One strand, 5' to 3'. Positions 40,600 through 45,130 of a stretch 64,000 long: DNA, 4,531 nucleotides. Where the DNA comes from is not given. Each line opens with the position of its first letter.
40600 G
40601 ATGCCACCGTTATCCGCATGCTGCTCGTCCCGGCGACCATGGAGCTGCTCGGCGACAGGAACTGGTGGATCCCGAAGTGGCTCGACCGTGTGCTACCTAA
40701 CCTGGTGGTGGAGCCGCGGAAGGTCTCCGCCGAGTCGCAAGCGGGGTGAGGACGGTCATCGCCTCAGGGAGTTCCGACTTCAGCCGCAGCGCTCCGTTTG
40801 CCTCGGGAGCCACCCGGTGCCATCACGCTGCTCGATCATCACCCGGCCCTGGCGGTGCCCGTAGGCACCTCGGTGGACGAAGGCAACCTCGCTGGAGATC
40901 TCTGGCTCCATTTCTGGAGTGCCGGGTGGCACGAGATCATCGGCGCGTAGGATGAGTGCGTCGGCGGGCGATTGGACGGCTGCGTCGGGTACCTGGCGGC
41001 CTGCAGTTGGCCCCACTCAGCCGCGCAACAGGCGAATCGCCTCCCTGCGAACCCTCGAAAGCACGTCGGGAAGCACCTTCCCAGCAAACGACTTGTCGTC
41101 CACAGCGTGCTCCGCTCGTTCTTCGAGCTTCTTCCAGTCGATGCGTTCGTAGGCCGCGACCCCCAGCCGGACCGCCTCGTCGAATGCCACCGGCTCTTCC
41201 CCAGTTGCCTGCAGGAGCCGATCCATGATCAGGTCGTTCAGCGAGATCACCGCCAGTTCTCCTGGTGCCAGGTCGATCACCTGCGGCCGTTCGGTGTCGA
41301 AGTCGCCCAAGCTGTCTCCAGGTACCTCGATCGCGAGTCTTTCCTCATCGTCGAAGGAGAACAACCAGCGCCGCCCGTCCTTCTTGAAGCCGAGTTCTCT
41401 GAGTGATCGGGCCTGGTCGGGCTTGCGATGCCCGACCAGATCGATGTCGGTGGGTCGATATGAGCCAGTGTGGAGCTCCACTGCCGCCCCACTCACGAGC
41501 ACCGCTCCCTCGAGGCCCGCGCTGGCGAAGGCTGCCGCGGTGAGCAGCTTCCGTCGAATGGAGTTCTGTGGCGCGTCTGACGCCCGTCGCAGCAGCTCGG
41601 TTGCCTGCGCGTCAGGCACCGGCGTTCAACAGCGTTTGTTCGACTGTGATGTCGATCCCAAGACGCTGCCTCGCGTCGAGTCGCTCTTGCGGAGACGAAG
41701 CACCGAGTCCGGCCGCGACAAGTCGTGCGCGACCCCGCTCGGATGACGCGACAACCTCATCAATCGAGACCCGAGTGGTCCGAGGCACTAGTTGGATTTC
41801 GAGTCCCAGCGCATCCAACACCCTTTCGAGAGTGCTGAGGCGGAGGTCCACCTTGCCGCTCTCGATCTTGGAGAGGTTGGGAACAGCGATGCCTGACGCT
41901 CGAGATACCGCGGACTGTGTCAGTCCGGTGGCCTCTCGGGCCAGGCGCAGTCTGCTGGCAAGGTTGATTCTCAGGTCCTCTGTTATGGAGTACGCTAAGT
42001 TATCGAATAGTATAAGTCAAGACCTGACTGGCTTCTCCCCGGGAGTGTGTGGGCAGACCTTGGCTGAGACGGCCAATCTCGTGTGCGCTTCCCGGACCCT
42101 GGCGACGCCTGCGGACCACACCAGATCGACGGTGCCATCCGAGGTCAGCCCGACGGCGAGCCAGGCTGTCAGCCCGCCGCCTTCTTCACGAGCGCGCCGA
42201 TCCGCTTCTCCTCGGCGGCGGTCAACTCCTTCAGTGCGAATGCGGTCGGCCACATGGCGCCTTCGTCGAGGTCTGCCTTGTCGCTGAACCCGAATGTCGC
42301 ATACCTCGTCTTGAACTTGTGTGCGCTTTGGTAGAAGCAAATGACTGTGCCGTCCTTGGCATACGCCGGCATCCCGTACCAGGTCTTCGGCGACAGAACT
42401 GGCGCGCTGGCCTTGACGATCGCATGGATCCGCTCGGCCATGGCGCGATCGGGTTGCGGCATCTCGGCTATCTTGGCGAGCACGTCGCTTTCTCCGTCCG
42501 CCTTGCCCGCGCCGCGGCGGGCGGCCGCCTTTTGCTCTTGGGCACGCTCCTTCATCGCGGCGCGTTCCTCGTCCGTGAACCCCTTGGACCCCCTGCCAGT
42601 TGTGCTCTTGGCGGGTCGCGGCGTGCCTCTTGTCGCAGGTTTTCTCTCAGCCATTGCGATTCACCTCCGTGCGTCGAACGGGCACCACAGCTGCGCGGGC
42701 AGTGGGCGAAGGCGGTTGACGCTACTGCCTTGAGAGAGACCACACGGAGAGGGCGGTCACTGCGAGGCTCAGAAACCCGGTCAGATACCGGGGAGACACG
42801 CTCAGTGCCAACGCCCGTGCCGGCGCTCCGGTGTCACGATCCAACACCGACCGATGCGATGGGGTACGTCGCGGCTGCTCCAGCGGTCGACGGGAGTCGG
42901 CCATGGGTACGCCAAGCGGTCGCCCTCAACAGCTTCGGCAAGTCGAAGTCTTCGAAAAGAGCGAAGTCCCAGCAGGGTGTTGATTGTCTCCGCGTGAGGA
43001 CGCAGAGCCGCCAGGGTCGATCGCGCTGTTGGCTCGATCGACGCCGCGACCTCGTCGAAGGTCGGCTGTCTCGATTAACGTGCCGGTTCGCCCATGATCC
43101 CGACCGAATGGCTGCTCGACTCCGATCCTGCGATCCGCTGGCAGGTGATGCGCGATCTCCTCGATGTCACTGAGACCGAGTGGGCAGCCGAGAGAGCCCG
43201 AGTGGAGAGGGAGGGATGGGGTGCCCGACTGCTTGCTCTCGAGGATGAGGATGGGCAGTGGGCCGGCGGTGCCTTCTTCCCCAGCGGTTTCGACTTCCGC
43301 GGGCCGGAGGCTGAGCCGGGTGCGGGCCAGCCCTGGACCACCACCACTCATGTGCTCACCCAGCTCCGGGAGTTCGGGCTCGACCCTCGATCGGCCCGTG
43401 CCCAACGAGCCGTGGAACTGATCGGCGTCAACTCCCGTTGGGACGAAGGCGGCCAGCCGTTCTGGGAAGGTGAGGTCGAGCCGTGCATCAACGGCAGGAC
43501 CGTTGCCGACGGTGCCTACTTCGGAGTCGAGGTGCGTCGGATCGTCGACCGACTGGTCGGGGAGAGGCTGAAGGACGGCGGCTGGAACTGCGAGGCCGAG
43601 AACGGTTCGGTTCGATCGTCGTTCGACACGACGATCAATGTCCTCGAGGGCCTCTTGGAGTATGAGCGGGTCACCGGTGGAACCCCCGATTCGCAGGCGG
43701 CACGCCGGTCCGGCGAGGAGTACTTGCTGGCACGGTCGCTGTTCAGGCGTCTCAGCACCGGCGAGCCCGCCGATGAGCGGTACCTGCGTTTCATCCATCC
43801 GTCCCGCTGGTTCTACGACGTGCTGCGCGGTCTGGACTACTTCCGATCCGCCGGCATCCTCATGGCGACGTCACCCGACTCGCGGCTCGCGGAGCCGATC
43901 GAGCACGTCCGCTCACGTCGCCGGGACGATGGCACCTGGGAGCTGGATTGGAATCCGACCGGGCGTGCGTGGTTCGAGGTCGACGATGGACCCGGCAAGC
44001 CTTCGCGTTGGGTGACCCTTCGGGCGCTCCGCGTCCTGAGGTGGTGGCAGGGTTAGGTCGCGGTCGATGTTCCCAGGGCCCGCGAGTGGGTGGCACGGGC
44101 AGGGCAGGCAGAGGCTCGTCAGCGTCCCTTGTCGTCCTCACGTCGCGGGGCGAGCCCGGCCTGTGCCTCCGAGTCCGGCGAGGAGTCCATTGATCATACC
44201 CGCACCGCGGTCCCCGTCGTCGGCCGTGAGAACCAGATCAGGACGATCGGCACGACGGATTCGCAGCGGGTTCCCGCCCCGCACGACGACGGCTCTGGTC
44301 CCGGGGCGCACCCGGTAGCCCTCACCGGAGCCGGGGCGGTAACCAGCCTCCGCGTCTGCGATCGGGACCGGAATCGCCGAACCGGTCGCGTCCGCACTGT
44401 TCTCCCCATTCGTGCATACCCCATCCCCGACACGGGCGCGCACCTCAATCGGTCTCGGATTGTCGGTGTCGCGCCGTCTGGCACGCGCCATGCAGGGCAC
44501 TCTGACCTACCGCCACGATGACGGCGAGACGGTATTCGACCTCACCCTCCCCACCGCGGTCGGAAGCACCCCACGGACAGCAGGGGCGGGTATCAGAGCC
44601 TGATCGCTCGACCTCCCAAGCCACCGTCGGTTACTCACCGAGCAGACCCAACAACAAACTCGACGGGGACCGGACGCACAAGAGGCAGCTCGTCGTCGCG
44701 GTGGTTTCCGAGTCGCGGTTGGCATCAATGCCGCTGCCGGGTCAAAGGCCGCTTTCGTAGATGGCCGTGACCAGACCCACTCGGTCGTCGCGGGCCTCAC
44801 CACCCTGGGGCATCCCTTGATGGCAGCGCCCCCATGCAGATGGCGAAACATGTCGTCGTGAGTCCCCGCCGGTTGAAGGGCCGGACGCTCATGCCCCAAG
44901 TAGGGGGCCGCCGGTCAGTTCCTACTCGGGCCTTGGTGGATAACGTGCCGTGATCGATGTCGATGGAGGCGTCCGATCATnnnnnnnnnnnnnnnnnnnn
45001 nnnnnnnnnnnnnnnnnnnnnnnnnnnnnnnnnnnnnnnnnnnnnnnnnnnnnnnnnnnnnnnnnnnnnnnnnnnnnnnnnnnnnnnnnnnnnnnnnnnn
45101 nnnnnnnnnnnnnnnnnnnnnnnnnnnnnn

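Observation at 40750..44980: Accessory patch of small, decayed and poorly conserved genes between the second MMPL locus and the SDR gene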

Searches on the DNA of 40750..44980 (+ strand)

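Call 56: search_dna_similar(query=window:40750-44980:+, collection=plasmids, mode=distant, max_rows=15)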
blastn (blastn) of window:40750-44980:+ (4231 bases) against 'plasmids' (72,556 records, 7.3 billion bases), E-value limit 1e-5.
Records with a match: 39; places in all: 42; records where one place covers at least 80% of the query: 0.
Best place of each record, by identity: 60-80% 39.
By first word of the organism name: Streptomyces 27; Deinococcus 3; Embleya 2; Pseudonocardia 2; Pararhizobium 1; Nonomuraea 1; Mycolicibacterium 1; Arthrobacter 1; Rhizobium 1.
By predicted mobility (MOB-suite, as given by PLSDB): non-mobilizable 31; mobilizable 7; conjugative 1.
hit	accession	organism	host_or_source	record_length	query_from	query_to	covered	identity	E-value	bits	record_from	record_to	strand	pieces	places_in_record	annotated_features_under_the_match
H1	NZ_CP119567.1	Pararhizobium qamdonense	cell culture,soil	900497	2353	3298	22%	67.3%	4e-70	275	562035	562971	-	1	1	squalene cyclase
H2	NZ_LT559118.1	Nonomuraea gerenzanensis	-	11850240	2360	3270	22%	66.7%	4e-44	189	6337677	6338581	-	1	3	none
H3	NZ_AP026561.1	Deinococcus aetherius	-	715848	1419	1830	10%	77.9%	2e-87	334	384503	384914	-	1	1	DUF1801 domain-containing protein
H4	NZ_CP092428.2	Mycolicibacterium rufum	-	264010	2350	2845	12%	64.5%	2e-9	73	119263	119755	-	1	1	squalene cyclase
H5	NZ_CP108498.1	Streptomyces sp. NBC_01240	-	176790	1420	1840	10%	75.7%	2e-80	309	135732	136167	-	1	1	DUF1801 domain-containing protein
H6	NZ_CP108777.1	Embleya sp. NBC_00896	-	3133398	1420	1835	10%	75.8%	1e-76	297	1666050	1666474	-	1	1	none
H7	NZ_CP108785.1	Embleya sp. NBC_00888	-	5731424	1420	1835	10%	75.1%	3e-72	283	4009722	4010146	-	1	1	none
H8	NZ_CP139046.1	Streptomyces sp. KN37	whole organism,Kanas soil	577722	1420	1833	10%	75.3%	1e-76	297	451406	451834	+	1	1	DUF1801 domain-containing protein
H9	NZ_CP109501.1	Streptomyces sp. NBC_01426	-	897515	1420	1835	10%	74.4%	1e-69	274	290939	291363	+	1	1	DUF1801 domain-containing protein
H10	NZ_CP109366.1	Streptomyces sp. NBC_01558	-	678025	1418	1835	10%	73.8%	7e-67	265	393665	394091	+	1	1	DUF1801 domain-containing protein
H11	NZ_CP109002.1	Streptomyces sp. NBC_00704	-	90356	1428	1835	10%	74.3%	2e-68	269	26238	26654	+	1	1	DUF1801 domain-containing protein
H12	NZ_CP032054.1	Streptomyces clavuligerus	cell culture,soil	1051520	1425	1837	10%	72.6%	4e-57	233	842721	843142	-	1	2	none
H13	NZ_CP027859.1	Streptomyces clavuligerus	Cell culture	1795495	1425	1837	10%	72.6%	4e-57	233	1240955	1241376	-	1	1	none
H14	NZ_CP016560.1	Streptomyces clavuligerus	-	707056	1425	1837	10%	72.6%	4e-57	233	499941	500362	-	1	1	hypothetical protein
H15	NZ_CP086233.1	Streptomyces clavuligerus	whole organism,soil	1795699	1425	1837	10%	72.6%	4e-57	233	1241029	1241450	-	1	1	none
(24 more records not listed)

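Call 59: get_annotated_region(hit=H1, flank=4000)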
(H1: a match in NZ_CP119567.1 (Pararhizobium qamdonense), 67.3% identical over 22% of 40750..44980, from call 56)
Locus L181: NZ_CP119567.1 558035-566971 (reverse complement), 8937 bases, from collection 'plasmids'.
description: Pararhizobium qamdonense strain T808 plasmid p2, complete sequence
organism: Pararhizobium qamdonense (NCBI taxid 3031126)
taxonomy: Bacteria; Pseudomonadota; Alphaproteobacteria; Hyphomicrobiales; Rhizobiaceae; Pararhizobium; Pararhizobium qamdonense
host: -; source: cell culture,soil; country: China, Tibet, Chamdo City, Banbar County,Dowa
typing (MOB-suite, as given by PLSDB): non-mobilizable
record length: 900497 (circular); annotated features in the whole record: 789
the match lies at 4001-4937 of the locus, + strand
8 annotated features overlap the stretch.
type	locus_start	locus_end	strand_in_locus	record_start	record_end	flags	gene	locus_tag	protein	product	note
CDS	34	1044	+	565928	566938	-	-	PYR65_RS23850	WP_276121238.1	ABC transporter substrate-binding protein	-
CDS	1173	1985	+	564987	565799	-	-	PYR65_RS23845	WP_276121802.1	ABC transporter permease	GO:0055085 - transmembrane transport [Evidence IEA]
CDS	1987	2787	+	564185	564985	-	-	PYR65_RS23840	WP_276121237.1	ABC transporter permease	GO:0055085 - transmembrane transport [Evidence IEA]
CDS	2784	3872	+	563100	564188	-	-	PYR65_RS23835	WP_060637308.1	ABC transporter ATP-binding protein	-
CDS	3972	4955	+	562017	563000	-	-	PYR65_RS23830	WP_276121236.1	squalene cyclase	-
CDS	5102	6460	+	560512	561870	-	-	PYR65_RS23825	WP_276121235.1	FAD/NAD(P)-binding protein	-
CDS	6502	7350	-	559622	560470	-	cysE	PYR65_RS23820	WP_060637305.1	serine O-acetyltransferase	GO:0006535 - cysteine biosynthetic process from serine [Evidence IEA]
CDS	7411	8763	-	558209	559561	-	-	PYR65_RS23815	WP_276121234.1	LLM class flavin-dependent oxidoreductase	-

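Call 60: get_annotated_region(hit=H4, flank=4000)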
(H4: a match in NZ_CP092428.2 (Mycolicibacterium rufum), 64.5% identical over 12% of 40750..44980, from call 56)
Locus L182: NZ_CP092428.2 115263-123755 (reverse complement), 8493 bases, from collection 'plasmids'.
description: Mycolicibacterium rufum strain JCM 16372 plasmid unnamed, complete sequence
organism: Mycolicibacterium rufum (NCBI taxid 318424)
taxonomy: Bacteria; Actinomycetota; Actinomycetes; Mycobacteriales; Mycobacteriaceae; Mycolicibacterium; Mycolicibacterium rufum
host: -; source: -; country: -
typing (MOB-suite, as given by PLSDB): mobilizable; relaxase MOBF
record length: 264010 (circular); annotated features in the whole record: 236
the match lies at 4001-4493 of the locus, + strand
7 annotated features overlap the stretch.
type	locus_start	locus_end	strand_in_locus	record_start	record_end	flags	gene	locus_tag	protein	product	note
CDS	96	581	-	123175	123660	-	-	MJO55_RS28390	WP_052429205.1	NUDIX hydrolase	-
CDS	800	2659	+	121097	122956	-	-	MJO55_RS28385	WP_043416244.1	hypothetical protein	-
CDS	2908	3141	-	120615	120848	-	-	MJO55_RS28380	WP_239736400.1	hypothetical protein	-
CDS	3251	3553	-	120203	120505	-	-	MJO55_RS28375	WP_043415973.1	YiaA/YiaB family inner membrane protein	-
CDS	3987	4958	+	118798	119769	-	-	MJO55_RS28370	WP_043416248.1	squalene cyclase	-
CDS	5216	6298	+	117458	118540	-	mraY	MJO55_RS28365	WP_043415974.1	phospho-N-acetylmuramoyl-pentapeptide- transferase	GO:0009252 - peptidoglycan biosynthetic process [Evidence IEA]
CDS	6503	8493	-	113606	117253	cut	-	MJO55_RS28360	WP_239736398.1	hypothetical protein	-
